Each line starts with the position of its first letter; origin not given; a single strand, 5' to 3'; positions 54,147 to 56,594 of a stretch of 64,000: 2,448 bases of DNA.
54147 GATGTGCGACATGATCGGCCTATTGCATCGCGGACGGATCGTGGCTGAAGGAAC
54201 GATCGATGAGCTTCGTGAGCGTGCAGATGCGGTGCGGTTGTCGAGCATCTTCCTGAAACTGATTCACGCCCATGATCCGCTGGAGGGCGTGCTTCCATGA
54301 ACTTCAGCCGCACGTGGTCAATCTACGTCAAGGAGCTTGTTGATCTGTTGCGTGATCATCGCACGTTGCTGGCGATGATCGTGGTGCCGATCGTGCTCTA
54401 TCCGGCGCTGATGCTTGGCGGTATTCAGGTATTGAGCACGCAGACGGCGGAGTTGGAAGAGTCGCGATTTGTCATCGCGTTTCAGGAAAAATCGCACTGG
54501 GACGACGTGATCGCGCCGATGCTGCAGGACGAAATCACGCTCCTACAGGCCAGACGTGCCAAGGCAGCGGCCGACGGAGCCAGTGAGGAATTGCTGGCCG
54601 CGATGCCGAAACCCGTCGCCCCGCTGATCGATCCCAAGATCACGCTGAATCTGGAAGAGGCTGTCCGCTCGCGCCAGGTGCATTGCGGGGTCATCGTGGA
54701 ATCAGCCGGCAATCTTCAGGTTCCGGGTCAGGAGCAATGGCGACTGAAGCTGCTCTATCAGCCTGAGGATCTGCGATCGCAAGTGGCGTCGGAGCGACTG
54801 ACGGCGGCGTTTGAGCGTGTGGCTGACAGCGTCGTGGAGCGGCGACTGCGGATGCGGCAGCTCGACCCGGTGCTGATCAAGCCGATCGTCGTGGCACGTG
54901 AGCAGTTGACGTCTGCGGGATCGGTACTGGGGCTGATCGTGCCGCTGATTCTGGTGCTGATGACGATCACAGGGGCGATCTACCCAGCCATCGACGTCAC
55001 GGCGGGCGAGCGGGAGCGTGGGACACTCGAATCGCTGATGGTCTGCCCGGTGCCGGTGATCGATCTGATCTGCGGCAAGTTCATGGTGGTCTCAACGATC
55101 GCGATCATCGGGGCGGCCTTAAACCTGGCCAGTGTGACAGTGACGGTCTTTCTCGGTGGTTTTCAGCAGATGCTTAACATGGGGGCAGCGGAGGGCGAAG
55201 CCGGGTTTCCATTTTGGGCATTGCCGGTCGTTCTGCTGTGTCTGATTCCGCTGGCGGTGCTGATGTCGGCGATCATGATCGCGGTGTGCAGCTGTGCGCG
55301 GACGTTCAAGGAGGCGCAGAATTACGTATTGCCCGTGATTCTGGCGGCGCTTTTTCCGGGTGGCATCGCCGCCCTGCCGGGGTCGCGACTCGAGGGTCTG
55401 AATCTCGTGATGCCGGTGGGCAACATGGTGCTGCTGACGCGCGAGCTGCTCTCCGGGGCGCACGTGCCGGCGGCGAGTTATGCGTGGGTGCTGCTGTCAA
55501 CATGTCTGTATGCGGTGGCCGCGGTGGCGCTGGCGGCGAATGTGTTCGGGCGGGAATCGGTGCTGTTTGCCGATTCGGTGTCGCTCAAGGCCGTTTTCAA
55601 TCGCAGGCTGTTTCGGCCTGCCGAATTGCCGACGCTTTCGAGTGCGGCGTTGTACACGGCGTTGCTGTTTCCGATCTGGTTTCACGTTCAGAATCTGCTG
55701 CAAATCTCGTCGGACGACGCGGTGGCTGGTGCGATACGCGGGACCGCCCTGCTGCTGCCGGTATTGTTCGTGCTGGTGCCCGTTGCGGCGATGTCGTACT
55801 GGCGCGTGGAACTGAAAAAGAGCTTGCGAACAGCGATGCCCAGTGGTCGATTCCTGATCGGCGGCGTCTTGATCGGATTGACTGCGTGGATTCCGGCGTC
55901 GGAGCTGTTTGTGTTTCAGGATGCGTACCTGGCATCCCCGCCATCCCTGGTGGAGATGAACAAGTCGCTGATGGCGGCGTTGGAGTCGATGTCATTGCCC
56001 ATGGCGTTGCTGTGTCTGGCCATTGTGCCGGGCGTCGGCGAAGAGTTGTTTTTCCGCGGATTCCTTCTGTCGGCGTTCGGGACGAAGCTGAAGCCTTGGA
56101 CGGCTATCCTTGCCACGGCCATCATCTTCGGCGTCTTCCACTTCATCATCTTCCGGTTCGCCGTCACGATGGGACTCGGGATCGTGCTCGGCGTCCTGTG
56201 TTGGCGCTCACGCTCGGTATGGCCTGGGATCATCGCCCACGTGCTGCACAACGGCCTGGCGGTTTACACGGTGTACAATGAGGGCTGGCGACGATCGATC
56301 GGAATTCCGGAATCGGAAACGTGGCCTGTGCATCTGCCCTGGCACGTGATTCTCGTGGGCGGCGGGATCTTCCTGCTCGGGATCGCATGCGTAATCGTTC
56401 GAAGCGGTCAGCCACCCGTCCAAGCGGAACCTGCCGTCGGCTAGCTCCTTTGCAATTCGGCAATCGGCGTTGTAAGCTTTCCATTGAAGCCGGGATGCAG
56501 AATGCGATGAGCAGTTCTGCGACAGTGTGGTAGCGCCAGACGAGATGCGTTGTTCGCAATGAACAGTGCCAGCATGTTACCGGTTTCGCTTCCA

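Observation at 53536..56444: ABC ATPase translationally coupled to an ABC-2 permease fused to a CPBP (CAAX/bacteriocin-immunity type) intramembrane protease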

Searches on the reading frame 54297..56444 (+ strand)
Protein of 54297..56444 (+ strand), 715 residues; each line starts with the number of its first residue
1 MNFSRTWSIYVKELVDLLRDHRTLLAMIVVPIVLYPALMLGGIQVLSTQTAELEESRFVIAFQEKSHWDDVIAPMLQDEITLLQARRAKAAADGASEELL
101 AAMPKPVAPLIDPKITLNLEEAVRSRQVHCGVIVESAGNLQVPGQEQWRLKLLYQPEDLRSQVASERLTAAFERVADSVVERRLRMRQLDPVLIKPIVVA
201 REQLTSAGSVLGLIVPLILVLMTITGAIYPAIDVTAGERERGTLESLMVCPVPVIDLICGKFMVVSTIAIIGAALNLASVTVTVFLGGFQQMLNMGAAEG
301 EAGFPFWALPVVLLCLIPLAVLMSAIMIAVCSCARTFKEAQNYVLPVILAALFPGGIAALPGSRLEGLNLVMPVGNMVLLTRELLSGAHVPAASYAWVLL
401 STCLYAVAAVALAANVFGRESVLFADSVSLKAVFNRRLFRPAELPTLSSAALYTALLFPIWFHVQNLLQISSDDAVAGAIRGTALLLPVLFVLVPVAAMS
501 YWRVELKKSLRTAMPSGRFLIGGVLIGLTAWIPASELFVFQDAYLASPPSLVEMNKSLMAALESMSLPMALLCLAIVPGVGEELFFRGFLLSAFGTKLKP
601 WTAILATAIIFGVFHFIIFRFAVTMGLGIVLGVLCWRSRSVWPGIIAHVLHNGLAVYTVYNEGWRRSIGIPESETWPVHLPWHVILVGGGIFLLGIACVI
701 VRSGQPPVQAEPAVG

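Call 3: search_protein_families(library=pfam, proteins=[window:54297-56444:+], max_evalue=0.01)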
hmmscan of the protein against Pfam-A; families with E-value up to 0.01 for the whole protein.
window:54297-56444:+ (715 aa): 4 families
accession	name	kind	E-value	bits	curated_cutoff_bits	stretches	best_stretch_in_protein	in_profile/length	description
PF02517.21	Rce1-like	-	9.7e-21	74.3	22.4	1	568-653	5-92/93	Type II CAAX prenyl endopeptidase Rce1-like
PF12679.13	ABC2_membrane_2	-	3.1e-20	73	27.2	1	7-421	1-282/283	ABC-2 family transporter protein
PF12698.13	ABC2_membrane_3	-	1.1e-12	48.2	31.6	1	207-414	157-346/347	ABC-2 family transporter protein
PF12730.13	ABC2_membrane_4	-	2.8e-06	27.9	27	1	217-352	56-174/179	ABC-2 family transporter protein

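Call 4: search_protein_families(library=ncbifam, proteins=[window:54297-56444:+], max_evalue=0.01)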
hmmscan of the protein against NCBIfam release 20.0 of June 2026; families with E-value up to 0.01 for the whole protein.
window:54297-56444:+ (715 aa): 8 families
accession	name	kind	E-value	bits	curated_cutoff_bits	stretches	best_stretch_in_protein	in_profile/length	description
NF041647.1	ABC_perm_CPBP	equivalog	3.3e-179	597.6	435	1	2-659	1-634/636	ABC transporter permease subunit/CPBP intramembrane protease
NF040589.1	CPBP_Synerg_MrtS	equivalog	6.2e-12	46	130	1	570-657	75-165/170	Synerg-CTERM system glutamic-type intramembrane protease MrtS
TIGR03008.1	pepcterm_CAAX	equivalog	3.5e-10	40.1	81.05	1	480-665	32-220/222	CAAX prenyl protease-related protein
NF033192.3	CPBP_JDVT_MrtJ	equivalog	3.6e-07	30.8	75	1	573-656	3-96/98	JDVT-CTERM system glutamic-type intramembrane protease MrtJ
NF038293.1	permease_SagH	equivalog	0.00066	18.6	450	0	8-38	3-33/370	SagH family ABC transporter permease subunit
NF040914.1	Mrt_core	domain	0.00072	19.6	100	1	579-656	12-102/108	myxosortase family intramembrane protease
NF046050.1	CPBP_fam_MroQ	equivalog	0.0018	17.7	270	1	519-656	80-221/243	intramembrane glutamic endopeptidase MroQ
TIGR03518.1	ABC_perm_GldF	equivalog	0.0043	17.1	288.5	1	227-294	67-132/240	gliding motility-associated ABC transporter permease subunit GldF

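Call 9: find_homologous_proteins(query=window:54297-56444:+, max_evalue=0.00001)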
Query window:54297-56444:+ (715 aa): 1601 proteins with E <= 0.00001 among 8000 candidates; the best 120 are listed.
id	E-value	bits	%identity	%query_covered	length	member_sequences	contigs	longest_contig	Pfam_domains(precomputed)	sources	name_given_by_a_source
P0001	0.0e+0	1552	100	100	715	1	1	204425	PF12679.14,PF02517.22,PF12730.14,PF12698.14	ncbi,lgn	-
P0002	0.0e+0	1142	74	97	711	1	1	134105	PF12679.14,PF02517.22,PF12730.14,PF12698.14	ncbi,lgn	-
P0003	1.2e-258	878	58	98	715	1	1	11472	PF12679.14,PF02517.22,PF12730.14,PF12698.14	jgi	jgi:sodium transport system permease protein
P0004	3.3e-255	867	57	97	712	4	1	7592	PF12679.14,PF02517.22,PF12730.14,PF12698.14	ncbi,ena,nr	ncbi:MAG: CPBP family intramembrane metalloprotease [Planctomycetes bacterium]|nr:CPBP family intram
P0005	2.2e-253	861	56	99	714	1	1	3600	PF12679.14,PF02517.22,PF12730.14,PF12698.14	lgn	-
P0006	5.2e-253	860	55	99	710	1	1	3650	PF12679.14,PF02517.22,PF12698.14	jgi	jgi:sodium transport system permease protein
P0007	1.1e-251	855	56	100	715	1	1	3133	PF12679.14,PF02517.22,PF12730.14,PF12698.14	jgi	-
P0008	3.5e-249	847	56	100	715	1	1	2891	PF12679.14,PF02517.22,PF12730.14,PF12698.14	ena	-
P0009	6.8e-245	833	55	100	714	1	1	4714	PF12679.14,PF02517.22,PF12730.14,PF12698.14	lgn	-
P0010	4.0e-243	827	54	100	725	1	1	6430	PF12679.14,PF02517.22,PF12730.14,PF12698.14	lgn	-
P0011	8.0e-243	826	55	95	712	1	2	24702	PF12679.14,PF02517.22,PF12698.14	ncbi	ncbi:MAG: ABC transporter permease subunit/CPBP intramembrane protease [Phycisphaerae bacterium]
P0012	2.6e-242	824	55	99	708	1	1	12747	PF12679.14,PF02517.22,PF12698.14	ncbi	-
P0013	3.7e-235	801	53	99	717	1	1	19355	PF12679.14,PF02517.22,PF12698.14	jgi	-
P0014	9.8e-235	799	56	95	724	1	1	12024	PF12679.14,PF02517.22,PF12698.14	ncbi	-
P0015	4.9e-232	791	53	99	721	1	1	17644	PF12679.14,PF02517.22,PF12698.14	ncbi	-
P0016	4.4e-230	784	79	62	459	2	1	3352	PF02517.22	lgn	-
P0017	7.8e-225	767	53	99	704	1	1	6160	PF12679.14,PF01061.30,PF02517.22,PF12730.14,PF12698.14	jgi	jgi:ABC-2 type transport system permease protein/sodium transport system permease protein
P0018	2.7e-224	765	53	98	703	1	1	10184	PF12679.14,PF02517.22,PF12730.14,PF12698.14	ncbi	-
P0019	3.7e-224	765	52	99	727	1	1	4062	PF12679.14,PF02517.22,PF12698.14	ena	-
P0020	4.6e-223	761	52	97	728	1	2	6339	PF12679.14,PF02517.22,PF12730.14,PF12698.14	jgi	-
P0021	6.9e-218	744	52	99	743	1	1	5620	PF12679.14,PF02517.22,PF12730.14,PF12698.14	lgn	-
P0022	1.2e-217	743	49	100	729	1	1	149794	PF12679.14,PF02517.22,PF12730.14,PF12698.14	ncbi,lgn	-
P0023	2.1e-217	742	51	99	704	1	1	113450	PF12679.14,PF01061.30,PF02517.22,PF12730.14,PF12698.14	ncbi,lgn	-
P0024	6.5e-216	737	51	100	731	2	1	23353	PF12679.14,PF02517.22,PF12730.14,PF12698.14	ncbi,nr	ncbi:MAG: CPBP family intramembrane metalloprotease [Phycisphaerales bacterium]|nr:CPBP family intra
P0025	9.4e-216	737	50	100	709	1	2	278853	PF12679.14,PF02517.22,PF12698.14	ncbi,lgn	-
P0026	1.4e-205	703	51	98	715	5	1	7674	PF12679.14,PF02517.22,PF12730.14,PF12698.14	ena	-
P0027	1.0e-204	700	50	99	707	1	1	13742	PF12679.14,PF02517.22,PF12730.14,PF12698.14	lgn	-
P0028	1.9e-204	699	52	97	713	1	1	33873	PF12679.14,PF01061.30,PF02517.22,PF12730.14,PF12698.14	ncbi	-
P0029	5.5e-204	698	50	99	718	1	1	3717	PF12679.14,PF02517.22,PF12730.14,PF12698.14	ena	-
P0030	1.1e-203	697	51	98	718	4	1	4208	PF12679.14,PF02517.22,PF12730.14,PF12698.14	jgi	-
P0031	2.9e-203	695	51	98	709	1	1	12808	PF12679.14,PF01061.30,PF02517.22,PF12730.14,PF12698.14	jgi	-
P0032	4.1e-203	695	50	98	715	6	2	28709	PF12679.14,PF02517.22,PF12730.14,PF12698.14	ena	-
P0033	6.7e-203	694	50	97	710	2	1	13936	PF12679.14,PF01061.30,PF02517.22,PF12730.14,PF12698.14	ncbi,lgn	ncbi:MAG: ABC transporter permease subunit/CPBP intramembrane protease [Phycisphaerae bacterium]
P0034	1.3e-202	693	51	97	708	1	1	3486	PF12679.14,PF02517.22,PF12730.14,PF12698.14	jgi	jgi:ABC-2 type transport system permease protein/sodium transport system permease protein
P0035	2.5e-202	692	47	98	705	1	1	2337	PF12679.14,PF02517.22,PF12730.14,PF12698.14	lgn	-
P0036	3.5e-202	692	50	97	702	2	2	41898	PF12679.14,PF01061.30,PF02517.22,PF12730.14,PF12698.14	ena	-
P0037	3.7e-202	692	50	99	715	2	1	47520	PF12679.14,PF02517.22,PF12730.14,PF12698.14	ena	-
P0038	9.9e-202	690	51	98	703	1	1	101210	PF12679.14,PF02517.22,PF12730.14,PF12698.14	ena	-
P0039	1.3e-201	690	48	97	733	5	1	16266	PF12679.14,PF02517.22,PF12730.14,PF12698.14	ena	-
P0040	2.3e-201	689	51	98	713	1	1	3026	PF12679.14,PF01061.30,PF02517.22,PF12730.14,PF12698.14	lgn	-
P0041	9.5e-200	684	49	95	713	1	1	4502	PF12679.14,PF02517.22,PF12730.14,PF12698.14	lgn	-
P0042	1.1e-199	684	50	99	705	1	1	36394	PF12679.14,PF02517.22,PF12730.14,PF12698.14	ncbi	-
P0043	2.3e-199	683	50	96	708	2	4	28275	PF12679.14,PF01061.30,PF02517.22,PF12730.14,PF12698.14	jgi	-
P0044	2.4e-199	683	49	99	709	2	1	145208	PF12679.14,PF01061.30,PF02517.22,PF12730.14,PF12698.14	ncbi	-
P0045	3.1e-199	682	49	98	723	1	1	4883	PF12679.14,PF02517.22,PF12730.14,PF12698.14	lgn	-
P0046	3.3e-199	682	51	97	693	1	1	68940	PF12679.14,PF02517.22,PF12730.14,PF12698.14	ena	-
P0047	4.1e-199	682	51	97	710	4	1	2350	PF12679.14,PF01061.30,PF02517.22,PF12730.14,PF12698.14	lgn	-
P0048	3.9e-198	679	50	95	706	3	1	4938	PF12679.14,PF01061.30,PF02517.22,PF12730.14,PF12698.14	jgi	jgi:sodium transport system permease protein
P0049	5.4e-198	678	51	95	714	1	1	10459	PF12679.14,PF01061.30,PF02517.22,PF12730.14,PF12698.14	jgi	-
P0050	6.2e-198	678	51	95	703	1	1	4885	PF12679.14,PF01061.30,PF02517.22,PF12730.14,PF12698.14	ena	-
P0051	8.1e-198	677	50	95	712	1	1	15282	PF12679.14,PF02517.22,PF12730.14,PF12698.14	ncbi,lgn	-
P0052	1.0e-197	677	52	95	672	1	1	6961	PF12679.14,PF01061.30,PF02517.22,PF12730.14,PF12698.14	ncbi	ncbi:MAG: ABC transporter permease subunit/CPBP intramembrane protease, partial [Phycisphaerae bacte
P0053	1.4e-197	677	49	99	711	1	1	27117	PF12679.14,PF01061.30,PF02517.22,PF12730.14,PF12698.14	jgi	-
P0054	1.9e-197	676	50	97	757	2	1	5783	PF12679.14,PF01061.30,PF02517.22,PF12730.14,PF12698.14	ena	-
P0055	2.7e-197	676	51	95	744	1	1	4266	PF12679.14,PF01061.30,PF02517.22,PF12730.14,PF12698.14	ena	-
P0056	2.7e-197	676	50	100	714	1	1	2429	PF12679.14,PF01061.30,PF02517.22,PF12730.14,PF12698.14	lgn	-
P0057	2.8e-197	676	49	98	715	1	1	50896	PF12679.14,PF02517.22,PF12730.14,PF12698.14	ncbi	-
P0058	7.0e-197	674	49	99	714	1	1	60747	PF12679.14,PF01061.30,PF02517.22,PF12730.14,PF12698.14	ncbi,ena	-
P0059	1.4e-196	673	50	99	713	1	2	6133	PF12679.14,PF01061.30,PF02517.22,PF12730.14,PF12698.14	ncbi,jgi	ncbi:MAG: ABC transporter permease subunit/CPBP intramembrane protease [Phycisphaerae bacterium]|jgi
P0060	1.6e-196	673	49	99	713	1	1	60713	PF12679.14,PF02517.22,PF12730.14,PF12698.14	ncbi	-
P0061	3.4e-196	672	50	98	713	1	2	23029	PF12679.14,PF02517.22,PF12730.14,PF12698.14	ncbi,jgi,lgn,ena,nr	ncbi:MAG TPA: ABC transporter permease subunit/CPBP intramembrane protease [Phycisphaerae bacterium]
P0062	4.6e-196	672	50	97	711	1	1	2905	PF12679.14,PF01061.30,PF02517.22,PF12730.14,PF12698.14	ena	-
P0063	9.3e-196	671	49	98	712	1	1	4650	PF12679.14,PF01061.30,PF02517.22,PF12730.14,PF12698.14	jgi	jgi:ABC-type Na+ efflux pump permease subunit/membrane protease YdiL (CAAX protease family)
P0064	1.1e-195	670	54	82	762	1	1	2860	PF12679.14,PF01061.30,PF02517.22,PF12730.14,PF12698.14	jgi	-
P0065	1.2e-195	670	51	97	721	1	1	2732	PF12679.14,PF02517.22,PF12730.14,PF12698.14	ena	-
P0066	1.4e-195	670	49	99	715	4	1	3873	PF12679.14,PF01061.30,PF02517.22,PF12698.14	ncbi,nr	ncbi:MAG: CPBP family intramembrane metalloprotease [Planctomycetes bacterium]|nr:CPBP family intram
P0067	1.4e-195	670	50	99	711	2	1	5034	PF12679.14,PF01061.30,PF02517.22,PF12730.14,PF12698.14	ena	-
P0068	3.1e-195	669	49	97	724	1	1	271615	PF12679.14,PF01061.30,PF02517.22,PF12730.14,PF12698.14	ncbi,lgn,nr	ncbi:MAG: CPBP family intramembrane metalloprotease [Planctomycetes bacterium]|nr:CPBP family intram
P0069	4.9e-195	668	47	96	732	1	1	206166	PF12679.14,PF02517.22,PF12730.14,PF12698.14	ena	-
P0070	5.2e-195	668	50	96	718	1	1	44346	PF12679.14,PF01061.30,PF02517.22,PF12730.14,PF12698.14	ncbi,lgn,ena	-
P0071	8.7e-195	667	48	99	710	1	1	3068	PF12679.14,PF01061.30,PF02517.22,PF12730.14,PF12698.14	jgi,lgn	-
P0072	1.3e-194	667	48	95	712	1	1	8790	PF12679.14,PF02517.22,PF12730.14,PF12698.14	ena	-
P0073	3.0e-194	666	49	97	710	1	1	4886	PF12679.14,PF01061.30,PF02517.22,PF12730.14,PF12698.14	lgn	-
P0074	3.9e-194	665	49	99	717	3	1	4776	PF12679.14,PF01061.30,PF02517.22,PF12730.14,PF12698.14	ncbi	-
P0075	5.2e-194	665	48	99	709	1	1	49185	PF12679.14,PF01061.30,PF02517.22,PF12730.14,PF12698.14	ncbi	-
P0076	6.1e-194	665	49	97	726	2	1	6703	PF12679.14,PF01061.30,PF02517.22,PF12730.14,PF12698.14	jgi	-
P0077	7.1e-194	664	50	98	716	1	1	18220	PF12679.14,PF01061.30,PF02517.22,PF12730.14,PF12698.14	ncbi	-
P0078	9.5e-194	664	48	97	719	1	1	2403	PF12679.14,PF02517.22,PF12730.14,PF12698.14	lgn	-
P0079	1.2e-193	664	49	99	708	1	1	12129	PF12679.14,PF01061.30,PF02517.22,PF12730.14,PF12698.14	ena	-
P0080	1.2e-193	664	49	99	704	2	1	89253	PF12679.14,PF02517.22,PF12730.14,PF12698.14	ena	-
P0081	1.4e-193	663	50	97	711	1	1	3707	PF12679.14,PF01061.30,PF02517.22,PF12730.14,PF12698.14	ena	-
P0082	1.7e-193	663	49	97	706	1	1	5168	PF12679.14,PF01061.30,PF02517.22,PF12698.14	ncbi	-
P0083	2.4e-193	663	49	97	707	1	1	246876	PF12679.14,PF02517.22,PF12730.14,PF12698.14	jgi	jgi:sodium transport system permease protein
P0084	2.8e-193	662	50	97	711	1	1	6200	PF12679.14,PF01061.30,PF02517.22,PF12730.14,PF12698.14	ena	-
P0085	3.1e-193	662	49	97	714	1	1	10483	PF12679.14,PF02517.22,PF12730.14,PF12698.14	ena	-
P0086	3.2e-193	662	49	98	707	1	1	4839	PF12679.14,PF02517.22,PF12730.14,PF12698.14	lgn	-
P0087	5.4e-193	662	46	95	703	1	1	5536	PF12679.14,PF02517.22,PF12730.14,PF12698.14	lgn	-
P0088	8.3e-193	661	49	98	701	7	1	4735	PF12679.14,PF01061.30,PF02517.22,PF12730.14,PF12698.14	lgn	-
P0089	8.6e-193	661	50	97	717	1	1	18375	PF12679.14,PF01061.30,PF02517.22,PF12730.14,PF12698.14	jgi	-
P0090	1.3e-192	660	49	96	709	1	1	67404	PF12679.14,PF01061.30,PF02517.22,PF12730.14,PF12698.14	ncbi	-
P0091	1.4e-192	660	50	99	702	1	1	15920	PF12679.14,PF01061.30,PF02517.22,PF12730.14,PF12698.14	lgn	-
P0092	1.9e-192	660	49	98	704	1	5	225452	PF12679.14,PF01061.30,PF02517.22,PF12730.14,PF12698.14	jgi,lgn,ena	-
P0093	2.1e-192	660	50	97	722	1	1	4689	PF12679.14,PF01061.30,PF02517.22,PF12730.14,PF12698.14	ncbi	ncbi:MAG: ABC transporter permease subunit/CPBP intramembrane protease [Phycisphaerae bacterium]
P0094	2.3e-192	659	49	97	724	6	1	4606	PF12679.14,PF01061.30,PF02517.22,PF12730.14,PF12698.14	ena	-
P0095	2.5e-192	659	49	97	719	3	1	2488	PF12679.14,PF02517.22,PF12698.14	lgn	-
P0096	2.8e-192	659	48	100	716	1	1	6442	PF12679.14,PF02517.22,PF12730.14,PF12698.14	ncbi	-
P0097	3.5e-192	659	51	91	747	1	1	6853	PF12679.14,PF02517.22,PF12730.14,PF12698.14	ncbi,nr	ncbi:MAG: CPBP family intramembrane metalloprotease [bacterium]|nr:CPBP family intramembrane metallo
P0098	4.4e-192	659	48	99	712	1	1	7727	PF12679.14,PF01061.30,PF02517.22,PF12730.14,PF12698.14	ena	-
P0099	6.2e-192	658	50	95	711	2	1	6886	PF12679.14,PF01061.30,PF02517.22,PF12730.14,PF12698.14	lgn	-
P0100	7.0e-192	658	50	98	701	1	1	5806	PF12679.14,PF01061.30,PF02517.22,PF12730.14,PF12698.14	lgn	-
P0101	7.5e-192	658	49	97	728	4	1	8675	PF12679.14,PF01061.30,PF02517.22,PF12730.14,PF12698.14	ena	-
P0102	1.4e-191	657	48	100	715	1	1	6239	PF12679.14,PF02517.22,PF12730.14,PF12698.14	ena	-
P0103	1.5e-191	657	48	97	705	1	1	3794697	PF12679.14,PF01061.30,PF02517.22,PF12730.14,PF12698.14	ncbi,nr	ncbi:MAG: CPBP family intramembrane metalloprotease [Phycisphaerales bacterium]|nr:MAG: CPBP family 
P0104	1.5e-191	657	49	97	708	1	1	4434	PF12679.14,PF01061.30,PF02517.22,PF12730.14,PF12698.14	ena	-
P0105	1.6e-191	657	49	99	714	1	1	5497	PF12679.14,PF02517.22,PF12730.14,PF12698.14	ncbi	-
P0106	3.6e-191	655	46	99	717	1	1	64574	PF12679.14,PF02517.22,PF12730.14,PF12698.14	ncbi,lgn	-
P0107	3.8e-191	655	51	92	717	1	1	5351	PF12679.14,PF01061.30,PF02517.22,PF12730.14,PF12698.14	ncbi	-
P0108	5.1e-191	655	50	97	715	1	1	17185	PF12679.14,PF01061.30,PF02517.22,PF12730.14,PF12698.14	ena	-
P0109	6.8e-191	655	49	99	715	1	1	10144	PF12679.14,PF01061.30,PF02517.22,PF12730.14,PF12698.14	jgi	-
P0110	9.1e-191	654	48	97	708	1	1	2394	PF12679.14,PF01061.30,PF02517.22,PF12730.14,PF12698.14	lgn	-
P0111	1.1e-190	654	48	100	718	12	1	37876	PF12679.14,PF01061.30,PF02517.22,PF12730.14,PF12698.14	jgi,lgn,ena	-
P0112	1.3e-190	654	47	94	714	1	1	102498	PF12679.14,PF01061.30,PF02517.22,PF12730.14,PF12698.14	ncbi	-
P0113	1.9e-190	653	50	98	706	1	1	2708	PF12679.14,PF02517.22,PF12730.14,PF12698.14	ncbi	-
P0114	2.1e-190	653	50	91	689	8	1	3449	PF12679.14,PF02517.22,PF12730.14,PF12698.14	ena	-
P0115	4.7e-190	652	46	97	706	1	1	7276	PF12679.14,PF02517.22,PF12698.14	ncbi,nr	ncbi:MAG: CPBP family intramembrane metalloprotease [Phycisphaeraceae bacterium]|nr:CPBP family intr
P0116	5.2e-190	652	50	97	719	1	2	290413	PF12679.14,PF01061.30,PF02517.22,PF12730.14,PF12698.14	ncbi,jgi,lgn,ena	-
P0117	8.8e-190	651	49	99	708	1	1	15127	PF12679.14,PF01061.30,PF02517.22,PF12730.14,PF12698.14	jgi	jgi:sodium transport system permease protein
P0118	1.0e-189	651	49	100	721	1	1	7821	PF12679.14,PF01061.30,PF02517.22,PF12730.14,PF12698.14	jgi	jgi:ABC-2 type transport system permease protein/sodium transport system permease protein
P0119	1.1e-189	651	48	99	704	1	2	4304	PF12679.14,PF01061.30,PF02517.22,PF12730.14,PF12698.14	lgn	-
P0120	1.3e-189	650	50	97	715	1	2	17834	PF12679.14,PF02517.22,PF12730.14,PF12698.14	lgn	-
